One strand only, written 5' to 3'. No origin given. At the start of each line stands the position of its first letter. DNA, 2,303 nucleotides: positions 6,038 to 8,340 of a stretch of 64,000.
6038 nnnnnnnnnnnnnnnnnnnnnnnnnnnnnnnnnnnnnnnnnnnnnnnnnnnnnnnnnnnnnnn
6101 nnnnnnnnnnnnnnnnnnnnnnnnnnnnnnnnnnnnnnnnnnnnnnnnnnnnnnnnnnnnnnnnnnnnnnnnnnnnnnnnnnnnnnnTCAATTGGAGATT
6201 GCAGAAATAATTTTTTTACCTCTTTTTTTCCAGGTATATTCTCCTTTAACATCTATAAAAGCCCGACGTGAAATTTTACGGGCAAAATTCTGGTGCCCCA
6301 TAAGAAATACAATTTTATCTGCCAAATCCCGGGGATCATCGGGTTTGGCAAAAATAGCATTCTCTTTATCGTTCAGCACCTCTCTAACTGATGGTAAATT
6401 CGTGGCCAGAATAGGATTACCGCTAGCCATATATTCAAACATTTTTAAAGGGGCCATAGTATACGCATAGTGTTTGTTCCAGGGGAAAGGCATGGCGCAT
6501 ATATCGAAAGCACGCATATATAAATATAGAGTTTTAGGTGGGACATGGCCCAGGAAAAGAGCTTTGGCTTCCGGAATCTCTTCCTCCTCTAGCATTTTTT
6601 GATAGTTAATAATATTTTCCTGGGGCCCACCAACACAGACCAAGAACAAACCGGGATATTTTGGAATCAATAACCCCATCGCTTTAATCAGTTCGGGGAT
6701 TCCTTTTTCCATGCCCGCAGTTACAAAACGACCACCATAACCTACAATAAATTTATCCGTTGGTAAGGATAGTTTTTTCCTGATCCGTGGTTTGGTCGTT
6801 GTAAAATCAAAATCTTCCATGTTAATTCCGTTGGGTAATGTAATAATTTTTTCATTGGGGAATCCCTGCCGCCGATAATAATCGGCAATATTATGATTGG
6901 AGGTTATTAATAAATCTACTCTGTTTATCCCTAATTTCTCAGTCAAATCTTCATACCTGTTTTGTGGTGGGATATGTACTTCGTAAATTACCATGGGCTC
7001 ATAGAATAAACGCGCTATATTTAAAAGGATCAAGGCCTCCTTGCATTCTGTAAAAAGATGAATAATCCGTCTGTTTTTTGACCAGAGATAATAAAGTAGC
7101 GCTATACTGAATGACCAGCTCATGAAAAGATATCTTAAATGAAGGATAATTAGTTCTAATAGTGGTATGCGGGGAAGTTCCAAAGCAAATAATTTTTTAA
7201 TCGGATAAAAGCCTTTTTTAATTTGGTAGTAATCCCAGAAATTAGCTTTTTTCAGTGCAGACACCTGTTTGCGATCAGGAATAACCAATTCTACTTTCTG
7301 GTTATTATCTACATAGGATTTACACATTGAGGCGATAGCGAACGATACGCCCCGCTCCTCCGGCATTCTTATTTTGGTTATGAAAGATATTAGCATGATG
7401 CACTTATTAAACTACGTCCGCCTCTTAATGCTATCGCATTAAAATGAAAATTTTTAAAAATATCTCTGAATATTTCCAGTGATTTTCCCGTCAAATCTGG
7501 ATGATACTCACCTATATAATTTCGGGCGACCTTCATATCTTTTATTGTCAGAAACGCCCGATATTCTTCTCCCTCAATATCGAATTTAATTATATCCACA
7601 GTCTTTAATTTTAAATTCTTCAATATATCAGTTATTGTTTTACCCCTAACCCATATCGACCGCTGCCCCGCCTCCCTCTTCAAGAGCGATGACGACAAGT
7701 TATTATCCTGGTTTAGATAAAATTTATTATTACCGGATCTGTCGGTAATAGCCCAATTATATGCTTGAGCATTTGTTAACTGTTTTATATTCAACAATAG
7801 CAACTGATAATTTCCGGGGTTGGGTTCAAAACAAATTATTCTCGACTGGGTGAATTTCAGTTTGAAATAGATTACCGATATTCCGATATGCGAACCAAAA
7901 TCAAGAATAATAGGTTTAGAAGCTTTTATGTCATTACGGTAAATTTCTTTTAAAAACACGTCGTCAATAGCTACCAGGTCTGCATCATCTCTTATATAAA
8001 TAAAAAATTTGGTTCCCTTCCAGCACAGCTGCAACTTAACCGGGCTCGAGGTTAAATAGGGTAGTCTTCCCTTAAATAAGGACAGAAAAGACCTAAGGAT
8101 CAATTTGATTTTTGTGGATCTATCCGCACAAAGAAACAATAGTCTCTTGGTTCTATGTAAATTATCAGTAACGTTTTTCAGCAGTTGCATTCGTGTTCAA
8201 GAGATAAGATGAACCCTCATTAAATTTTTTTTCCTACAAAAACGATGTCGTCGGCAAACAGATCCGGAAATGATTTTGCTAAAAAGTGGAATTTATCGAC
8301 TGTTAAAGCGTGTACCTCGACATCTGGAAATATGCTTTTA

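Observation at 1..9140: Lower-GC island carrying an ABC-transporter-dependent polysaccharide locus; composition switches inside a GT4 gene at its conserved motif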

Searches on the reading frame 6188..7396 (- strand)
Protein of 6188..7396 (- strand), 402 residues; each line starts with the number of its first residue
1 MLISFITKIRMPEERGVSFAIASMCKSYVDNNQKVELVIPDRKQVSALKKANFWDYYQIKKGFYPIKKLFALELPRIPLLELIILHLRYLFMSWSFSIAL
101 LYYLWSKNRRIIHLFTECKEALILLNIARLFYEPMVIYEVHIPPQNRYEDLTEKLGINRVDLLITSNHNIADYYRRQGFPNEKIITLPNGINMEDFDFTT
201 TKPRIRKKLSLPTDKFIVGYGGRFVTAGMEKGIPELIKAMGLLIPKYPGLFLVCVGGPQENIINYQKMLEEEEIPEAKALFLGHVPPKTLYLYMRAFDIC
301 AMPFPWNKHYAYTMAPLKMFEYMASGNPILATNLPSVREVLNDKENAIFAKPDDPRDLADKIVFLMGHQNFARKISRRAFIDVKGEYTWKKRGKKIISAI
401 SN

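Call 7: search_protein_families(library=pfam, proteins=[window:6188-7396:-])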
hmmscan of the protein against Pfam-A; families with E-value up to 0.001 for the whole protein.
window:6188-7396:- (402 aa): 5 families
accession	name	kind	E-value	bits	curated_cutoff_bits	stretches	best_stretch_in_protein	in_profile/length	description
PF00534.26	Glycos_transf_1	-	2.1e-20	73.4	26.4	1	202-379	2-169/172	Glycosyl transferases group 1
PF13692.12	Glyco_trans_1_4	-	7.3e-20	72.1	27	1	217-366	3-140/142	Glycosyl transferases group 1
PF13524.12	Glyco_trans_1_2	-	1.5e-10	41.6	25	1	272-397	27-143/144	Glycosyl transferase-like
PF13439.12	Glyco_transf_4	-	7e-08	33.1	28.5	1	16-194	3-169/170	Glycosyltransferase Family 4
PF13579.12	Glyco_trans_4_4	-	2.4e-05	25.2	29.7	1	100-190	63-158/158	Glycosyl transferase 4-like domain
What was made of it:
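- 6188..7396 (-): GT4 glycosyltransferase (402 aa). Pfam (call 7).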

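Call 40: find_homologous_proteins(query=window:6188-7396:-, max_evalue=1e-30)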
Query window:6188-7396:- (402 aa): 398 proteins with E <= 1e-30 among 4209 candidates; the best 120 are listed.
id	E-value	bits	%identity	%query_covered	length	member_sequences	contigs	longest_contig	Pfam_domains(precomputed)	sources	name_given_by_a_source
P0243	3.8e-272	920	100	100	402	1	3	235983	PF00534.27,PF13524.13,PF13439.13,PF13692.13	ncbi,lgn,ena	-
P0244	1.8e-132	460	50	99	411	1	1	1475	PF00534.27,PF13579.13,PF13524.13,PF13439.13,PF13692.13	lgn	-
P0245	6.0e-132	458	51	100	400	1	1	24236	PF00534.27,PF13579.13,PF13524.13,PF13439.13,PF13692.13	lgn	-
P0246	8.0e-130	451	51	100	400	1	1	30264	PF00534.27,PF13579.13,PF13524.13,PF13439.13,PF13692.13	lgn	-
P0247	2.9e-129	450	50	99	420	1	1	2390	PF00534.27,PF13579.13,PF13524.13,PF13439.13,PF13692.13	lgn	-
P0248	1.4e-128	447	53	94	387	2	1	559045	PF00534.27,PF13524.13,PF13439.13,PF13692.13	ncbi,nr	ncbi:glycosyltransferase family 4 protein [Patescibacteria group bacterium]|nr:glycosyltransferase f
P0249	7.3e-126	438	49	100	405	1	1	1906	PF00534.27,PF13524.13,PF13439.13,PF13692.13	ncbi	-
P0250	7.7e-126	438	50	100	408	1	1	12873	PF00534.27,PF13524.13,PF13439.13,PF13692.13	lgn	-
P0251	2.0e-125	437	50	98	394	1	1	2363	PF00534.27,PF13524.13,PF13439.13,PF13692.13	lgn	-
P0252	4.8e-124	432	50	100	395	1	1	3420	PF00534.27,PF13579.13,PF13524.13,PF13439.13,PF13692.13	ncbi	-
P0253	3.0e-123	430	48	100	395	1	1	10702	PF00534.27,PF13524.13,PF13439.13,PF13692.13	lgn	-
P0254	4.5e-117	409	47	100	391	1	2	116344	PF00534.27,PF13524.13,PF13439.13,PF13692.13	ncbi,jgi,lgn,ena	-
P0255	1.7e-115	404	47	100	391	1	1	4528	PF00534.27,PF13524.13,PF13439.13,PF13692.13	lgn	-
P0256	1.0e-113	398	45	100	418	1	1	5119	PF00534.27,PF13579.13,PF13524.13,PF13439.13,PF13692.13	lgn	-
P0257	5.3e-111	389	45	100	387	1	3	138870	PF00534.27,PF13579.13,PF13524.13,PF13439.13,PF13692.13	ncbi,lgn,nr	ncbi:MAG: glycosyltransferase family 4 protein [Patescibacteria group bacterium]|nr:glycosyltransfer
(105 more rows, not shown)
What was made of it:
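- The best relative of the block's 402-aa GT4 is 50-53% (call 40).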

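Call 41: find_encoding_contigs(protein=P0248, flank=10000, max_places=2)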
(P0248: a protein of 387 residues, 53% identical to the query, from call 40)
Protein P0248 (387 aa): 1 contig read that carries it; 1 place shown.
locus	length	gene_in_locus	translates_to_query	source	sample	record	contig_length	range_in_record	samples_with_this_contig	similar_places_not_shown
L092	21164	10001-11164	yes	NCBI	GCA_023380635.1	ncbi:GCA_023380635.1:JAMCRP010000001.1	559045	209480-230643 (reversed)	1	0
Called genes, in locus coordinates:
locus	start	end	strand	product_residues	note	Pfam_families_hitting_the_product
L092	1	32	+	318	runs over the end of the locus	PF13439:Glyco_transf_4 (weak), PF00534:Glycos_transf_1, PF13524:Glyco_trans_1_2, PF13692:Glyco_trans_1_4, PF20706:GT4-conflict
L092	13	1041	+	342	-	-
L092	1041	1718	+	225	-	PF00535:Glycos_transf_2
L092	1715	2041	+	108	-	PF10066:DUF2304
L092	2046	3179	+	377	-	PF13439:Glyco_transf_4, PF13579:Glyco_trans_4_4, PF20706:GT4-conflict, PF00534:Glycos_transf_1, PF13692:Glyco_trans_1_4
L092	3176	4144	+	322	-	PF13439:Glyco_transf_4, PF00534:Glycos_transf_1, PF13692:Glyco_trans_1_4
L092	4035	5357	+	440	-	PF13231:PMT_2 (weak)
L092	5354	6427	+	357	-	PF13439:Glyco_transf_4, PF20706:GT4-conflict, PF00534:Glycos_transf_1, PF13692:Glyco_trans_1_4, PF13524:Glyco_trans_1_2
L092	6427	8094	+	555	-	PF02366:PMT, PF13231:PMT_2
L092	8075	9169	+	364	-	PF13439:Glyco_transf_4 (weak), PF20706:GT4-conflict, PF00534:Glycos_transf_1, PF13692:Glyco_trans_1_4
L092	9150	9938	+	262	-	PF05050:Methyltransf_21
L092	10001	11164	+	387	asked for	PF13439:Glyco_transf_4 (weak), PF00534:Glycos_transf_1, PF13692:Glyco_trans_1_4, PF13524:Glyco_trans_1_2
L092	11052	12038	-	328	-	PF01073:3Beta_HSD, PF01370:Epimerase, PF02719:Polysacc_synt_2, PF04321:RmlD_sub_bind, PF05368:NmrA (weak), PF07993:NAD_binding_4, PF13460:NAD_binding_10, PF16363:GDP_Man_Dehyd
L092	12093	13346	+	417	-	PF01943:Polysacc_synt, PF13440:Polysacc_synt_3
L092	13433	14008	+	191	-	PF07021:MetW (faint), PF13489:Methyltransf_23 (weak), PF13649:Methyltransf_25, PF13847:Methyltransf_31, PF08241:Methyltransf_11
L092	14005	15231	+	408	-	PF13439:Glyco_transf_4 (weak), PF00534:Glycos_transf_1 (weak), PF13692:Glyco_trans_1_4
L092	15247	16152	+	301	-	PF01370:Epimerase, PF04321:RmlD_sub_bind, PF16363:GDP_Man_Dehyd (weak)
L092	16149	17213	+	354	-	PF01073:3Beta_HSD, PF01370:Epimerase, PF02719:Polysacc_synt_2, PF04321:RmlD_sub_bind (weak), PF07993:NAD_binding_4, PF16363:GDP_Man_Dehyd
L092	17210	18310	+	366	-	PF02350:Epimerase_2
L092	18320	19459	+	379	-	PF13439:Glyco_transf_4 (weak), PF20706:GT4-conflict (weak), PF00534:Glycos_transf_1, PF13692:Glyco_trans_1_4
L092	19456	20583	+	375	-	PF13439:Glyco_transf_4, PF20706:GT4-conflict (weak), PF00534:Glycos_transf_1, PF13692:Glyco_trans_1_4, PF13524:Glyco_trans_1_2 (weak)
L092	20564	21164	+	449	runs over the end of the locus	-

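Call 42: find_encoding_contigs(protein=P0246, flank=10000, max_places=2)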
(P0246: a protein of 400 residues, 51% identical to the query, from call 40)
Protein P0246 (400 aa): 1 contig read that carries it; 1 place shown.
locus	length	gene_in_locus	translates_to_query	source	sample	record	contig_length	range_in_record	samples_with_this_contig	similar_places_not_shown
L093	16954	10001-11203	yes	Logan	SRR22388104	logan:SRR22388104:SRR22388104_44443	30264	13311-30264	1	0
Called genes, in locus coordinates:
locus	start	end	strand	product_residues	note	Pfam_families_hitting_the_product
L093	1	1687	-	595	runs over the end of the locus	PF02543:Carbam_trans_N, PF16861:Carbam_trans_C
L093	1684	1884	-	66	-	-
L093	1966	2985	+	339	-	PF00657:Lipase_GDSL (faint), PF13472:Lipase_GDSL_2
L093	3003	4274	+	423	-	PF13231:PMT_2 (weak)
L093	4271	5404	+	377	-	PF13439:Glyco_transf_4, PF13579:Glyco_trans_4_4, PF20706:GT4-conflict, PF00534:Glycos_transf_1, PF13692:Glyco_trans_1_4, PF13524:Glyco_trans_1_2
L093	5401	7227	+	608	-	PF02366:PMT, PF13231:PMT_2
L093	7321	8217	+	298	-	PF00288:GHMP_kinases_N, PF08544:GHMP_kinases_C (weak)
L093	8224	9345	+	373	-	PF13439:Glyco_transf_4, PF13579:Glyco_trans_4_4 (weak), PF20706:GT4-conflict, PF00534:Glycos_transf_1, PF13692:Glyco_trans_1_4, PF13524:Glyco_trans_1_2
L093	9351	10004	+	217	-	PF13489:Methyltransf_23, PF07021:MetW (weak), PF13847:Methyltransf_31, PF08241:Methyltransf_11, PF08242:Methyltransf_12, PF13649:Methyltransf_25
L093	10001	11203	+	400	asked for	PF13439:Glyco_transf_4, PF13579:Glyco_trans_4_4 (weak), PF00534:Glycos_transf_1, PF13692:Glyco_trans_1_4, PF13524:Glyco_trans_1_2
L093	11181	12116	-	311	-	PF01073:3Beta_HSD, PF01370:Epimerase, PF02719:Polysacc_synt_2 (weak), PF04321:RmlD_sub_bind, PF05368:NmrA, PF13460:NAD_binding_10 (weak), PF16363:GDP_Man_Dehyd, PF07993:NAD_binding_4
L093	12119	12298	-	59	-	PF19451:DUF5989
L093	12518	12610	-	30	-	-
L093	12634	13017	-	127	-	PF02543:Carbam_trans_N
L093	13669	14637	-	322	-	PF01370:Epimerase, PF16363:GDP_Man_Dehyd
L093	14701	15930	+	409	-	PF00535:Glycos_transf_2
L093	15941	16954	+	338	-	?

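Call 74: search_protein_families(library=ncbifam, proteins=[window:6188-7396:-], max_evalue=0.00001)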
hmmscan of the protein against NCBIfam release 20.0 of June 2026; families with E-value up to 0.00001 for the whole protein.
window:6188-7396:- (402 aa): 14 families
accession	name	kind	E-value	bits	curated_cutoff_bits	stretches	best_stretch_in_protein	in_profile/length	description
TIGR04063.1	stp3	hypoth_equivalog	4.9e-23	81.7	442.05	1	158-392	156-384/397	TIGR04063 family PEP-CTERM/XrtA system glycosyltransferase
NF047684.1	TeichurnBiosyTuaC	equivalog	1e-16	60.9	550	1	182-397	185-383/391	teichuronic acid biosynthesis protein TuaC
NF047676.1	TeichurnBiosyTuaH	equivalog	1.9e-15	56.7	550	1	157-378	156-364/384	teichuronic acid biosynthesis protein TuaH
NF038298.1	EPS_HpsO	equivalog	4.5e-15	55.3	575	1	150-394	137-378/388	hormogonium polysaccharide biosynthesis glycosyltransferase HpsO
NF012028.0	PRK15484.1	subfamily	2e-13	50.2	618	1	160-396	141-371/380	lipopolysaccharide N-acetylglucosaminyltransferase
TIGR04157.1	glyco_rSAM_CFB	subfamily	4.7e-12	45.6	400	1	157-394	167-400/406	TIGR04157 family glycosyltransferase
NF053787.1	GlcN_PG_synth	equivalog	6.5e-12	45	480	0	158-261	142-239/361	N-acetylglucosaminyl phosphatidylglycerol synthase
TIGR03449.1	mycothiol_MshA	equivalog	2.3e-11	43.2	462.5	1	152-398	157-398/406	D-inositol-3-phosphate glycosyltransferase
NF007640.0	PRK10307.1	subfamily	4.6e-11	42.3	276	1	150-376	162-380/411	WcaI family glycosyltransferase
TIGR04047.1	MSMEG_0565_glyc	hypoth_equivalog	6.5e-11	41.9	259.85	1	185-394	162-365/373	MSMEG_0565 family glycosyltransferase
TIGR03088.1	stp2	hypoth_equivalog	8.5e-09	34.9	409.05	1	162-391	139-361/374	TIGR03088 family PEP-CTERM/XrtA system glycosyltransferase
NF041876.1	EPS_EpsE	equivalog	8.6e-08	31.8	400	1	229-391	225-384/389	exopolysaccharide biosynthesis GT4 family glycosyltransferase EpsE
TIGR03999.1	thiol_BshA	equivalog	4.7e-07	29.1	273.7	1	154-391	139-361/375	N-acetyl-alpha-D-glucosaminyl L-malate synthase BshA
TIGR02149.1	glgA_Coryne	subfamily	6.2e-07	28.9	302.4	0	169-245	158-231/391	glycogen synthase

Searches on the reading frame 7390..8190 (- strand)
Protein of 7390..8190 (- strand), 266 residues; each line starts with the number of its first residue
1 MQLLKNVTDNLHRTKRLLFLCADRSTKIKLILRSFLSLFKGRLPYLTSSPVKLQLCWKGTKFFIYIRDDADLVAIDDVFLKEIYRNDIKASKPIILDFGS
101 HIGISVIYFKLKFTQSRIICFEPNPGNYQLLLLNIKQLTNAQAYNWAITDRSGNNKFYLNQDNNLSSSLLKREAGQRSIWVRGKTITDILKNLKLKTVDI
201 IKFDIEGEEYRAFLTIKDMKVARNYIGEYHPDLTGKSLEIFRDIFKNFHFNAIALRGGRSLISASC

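Call 7: search_protein_families(library=pfam, proteins=[window:7390-8190:-])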
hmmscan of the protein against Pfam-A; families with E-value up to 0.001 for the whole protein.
window:7390-8190:- (266 aa): 2 families
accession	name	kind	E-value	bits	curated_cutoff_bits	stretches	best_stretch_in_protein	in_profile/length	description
PF05050.19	Methyltransf_21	-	8.2e-11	42.8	22.7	1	97-233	1-152/173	Methyltransferase FkbM domain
PF14114.12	DUF4286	-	0.00098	19.8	25.8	0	178-248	19-93/100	Domain of unknown function (DUF4286)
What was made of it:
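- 7390..8190 (-): FkbM-family methyltransferase (266 aa). Pfam Methyltransf_21 (call 7).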

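Call 74: search_protein_families(library=ncbifam, proteins=[window:7390-8190:-], max_evalue=0.00001)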
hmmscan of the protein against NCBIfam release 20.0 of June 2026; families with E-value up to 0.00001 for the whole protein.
window:7390-8190:- (266 aa): 1 family
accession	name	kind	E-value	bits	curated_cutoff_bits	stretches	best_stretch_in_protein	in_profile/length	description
TIGR01444.1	fkbM_fam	subfamily_domain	1.7e-23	83.7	37.7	1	95-217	2-128/143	FkbM family methyltransferase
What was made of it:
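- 7390..8190 (-): NCBIfam fkbM_fam 83.7 bits, cut-off 37.7 (call 74).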
